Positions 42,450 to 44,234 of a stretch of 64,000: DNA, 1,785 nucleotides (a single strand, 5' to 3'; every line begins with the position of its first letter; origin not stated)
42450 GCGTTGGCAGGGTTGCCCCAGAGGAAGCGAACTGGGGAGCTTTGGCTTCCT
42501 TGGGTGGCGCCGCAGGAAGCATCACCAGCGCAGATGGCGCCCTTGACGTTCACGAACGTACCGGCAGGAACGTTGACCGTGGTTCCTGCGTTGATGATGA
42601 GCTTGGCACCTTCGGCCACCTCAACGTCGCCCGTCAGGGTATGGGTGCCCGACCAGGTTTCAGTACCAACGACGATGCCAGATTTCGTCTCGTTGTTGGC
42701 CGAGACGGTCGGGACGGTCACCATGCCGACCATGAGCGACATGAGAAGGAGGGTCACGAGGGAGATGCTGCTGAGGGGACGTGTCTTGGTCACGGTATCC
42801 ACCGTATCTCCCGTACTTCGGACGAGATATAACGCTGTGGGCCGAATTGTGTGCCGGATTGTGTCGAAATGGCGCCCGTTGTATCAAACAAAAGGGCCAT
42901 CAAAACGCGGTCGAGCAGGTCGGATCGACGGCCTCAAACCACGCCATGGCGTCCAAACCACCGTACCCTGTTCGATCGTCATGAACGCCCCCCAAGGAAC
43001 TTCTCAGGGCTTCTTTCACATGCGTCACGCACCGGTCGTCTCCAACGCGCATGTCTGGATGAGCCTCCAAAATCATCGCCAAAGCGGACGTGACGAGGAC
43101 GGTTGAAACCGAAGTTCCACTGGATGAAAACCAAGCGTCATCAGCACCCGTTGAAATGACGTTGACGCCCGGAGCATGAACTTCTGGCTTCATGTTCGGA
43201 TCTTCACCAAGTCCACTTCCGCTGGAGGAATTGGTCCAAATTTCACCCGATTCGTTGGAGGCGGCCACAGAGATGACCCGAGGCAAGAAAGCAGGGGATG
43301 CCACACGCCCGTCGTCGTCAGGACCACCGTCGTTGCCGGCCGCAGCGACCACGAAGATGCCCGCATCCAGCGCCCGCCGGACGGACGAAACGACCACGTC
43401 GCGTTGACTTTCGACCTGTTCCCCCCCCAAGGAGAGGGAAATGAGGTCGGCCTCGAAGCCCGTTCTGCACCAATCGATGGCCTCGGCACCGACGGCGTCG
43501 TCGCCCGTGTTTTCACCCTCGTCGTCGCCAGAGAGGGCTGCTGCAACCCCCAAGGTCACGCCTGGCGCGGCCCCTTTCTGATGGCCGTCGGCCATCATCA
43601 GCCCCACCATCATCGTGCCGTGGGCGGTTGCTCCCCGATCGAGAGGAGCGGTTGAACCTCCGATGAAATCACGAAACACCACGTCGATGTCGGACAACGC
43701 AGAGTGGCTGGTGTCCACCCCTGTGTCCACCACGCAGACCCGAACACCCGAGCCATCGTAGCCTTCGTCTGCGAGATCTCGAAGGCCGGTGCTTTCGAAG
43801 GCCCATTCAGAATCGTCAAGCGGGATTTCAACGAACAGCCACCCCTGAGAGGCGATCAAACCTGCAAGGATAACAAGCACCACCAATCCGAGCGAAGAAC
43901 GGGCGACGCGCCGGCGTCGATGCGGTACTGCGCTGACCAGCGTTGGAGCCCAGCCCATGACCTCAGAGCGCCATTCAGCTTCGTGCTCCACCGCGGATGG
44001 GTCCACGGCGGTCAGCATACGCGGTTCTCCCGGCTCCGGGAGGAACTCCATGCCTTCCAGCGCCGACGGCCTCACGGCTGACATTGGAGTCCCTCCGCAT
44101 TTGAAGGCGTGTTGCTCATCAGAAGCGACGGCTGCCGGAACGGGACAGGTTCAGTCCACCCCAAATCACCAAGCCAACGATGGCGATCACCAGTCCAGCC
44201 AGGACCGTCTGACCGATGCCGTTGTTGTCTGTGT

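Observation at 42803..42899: Three phased 12-bp direct repeats abutting the TATA box of the surface-protein/STAND operon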

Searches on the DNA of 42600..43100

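Call 83: search_rna_families(source=window, start=42600, end=43100, threshold=evalue, max_evalue=1)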
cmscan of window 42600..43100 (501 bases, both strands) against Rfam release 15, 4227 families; matches with E-value up to 1: 0.
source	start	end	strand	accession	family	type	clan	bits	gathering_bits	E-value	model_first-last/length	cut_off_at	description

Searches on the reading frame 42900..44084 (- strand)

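Call 6: search_protein_families(library=pfam, proteins=[window:42900-44084:-], max_evalue=0.01)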
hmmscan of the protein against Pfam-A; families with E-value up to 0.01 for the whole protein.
window:42900-44084:- (394 aa): 1 family
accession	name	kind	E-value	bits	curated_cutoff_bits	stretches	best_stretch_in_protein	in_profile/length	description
PF00082.27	Peptidase_S8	-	7.6e-33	114.5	21.8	1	111-373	1-286/288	Subtilase family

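Call 25: search_protein_families(library=ncbifam, proteins=[window:42900-44084:-], max_evalue=0.01)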
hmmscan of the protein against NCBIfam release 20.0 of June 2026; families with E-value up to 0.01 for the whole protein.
window:42900-44084:- (394 aa): 8 families
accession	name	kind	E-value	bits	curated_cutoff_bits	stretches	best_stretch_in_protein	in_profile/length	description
TIGR03921.1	T7SS_mycosin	equivalog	3.3e-28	98.8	278.75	1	110-381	11-283/353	type VII secretion-associated serine protease mycosin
NF040808.2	CspC_non_triad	exception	1.2e-10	40.4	675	1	264-340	424-499/556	bile acid germinant receptor pseudoprotease CspC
TIGR03895.1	protease_PatA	subfamily_domain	1.4e-10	40.6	421.05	1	211-342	57-180/606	PatA/PatG family cyanobactin maturation protease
NF049966.1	QH_SP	equivalog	3.7e-10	39.5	165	1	115-279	1-146/219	subtilisin-like serine protease QhpE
NF033595.1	denti_PrtP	equivalog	1.7e-06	27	300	1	215-341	342-459/606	dentilisin complex serine proteinase subunit PrtP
NF040809.1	germ_prot_CspBA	exception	1.1e-05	23.3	1250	1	268-340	975-1046/1099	bifunctional germination protease/germinant receptor pseudoprotease CspBA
NF040553.1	SGO_0316_fam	subfamily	0.0004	18.1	1400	0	288-340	657-709/1486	SGO_0316/SGO_0317 family LPXTG-anchored serine peptidase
NF051851.1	AtpSerPepEprS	equivalog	0.0011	17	1700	0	241-346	223-325/988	autotransporter serine peptidase EprS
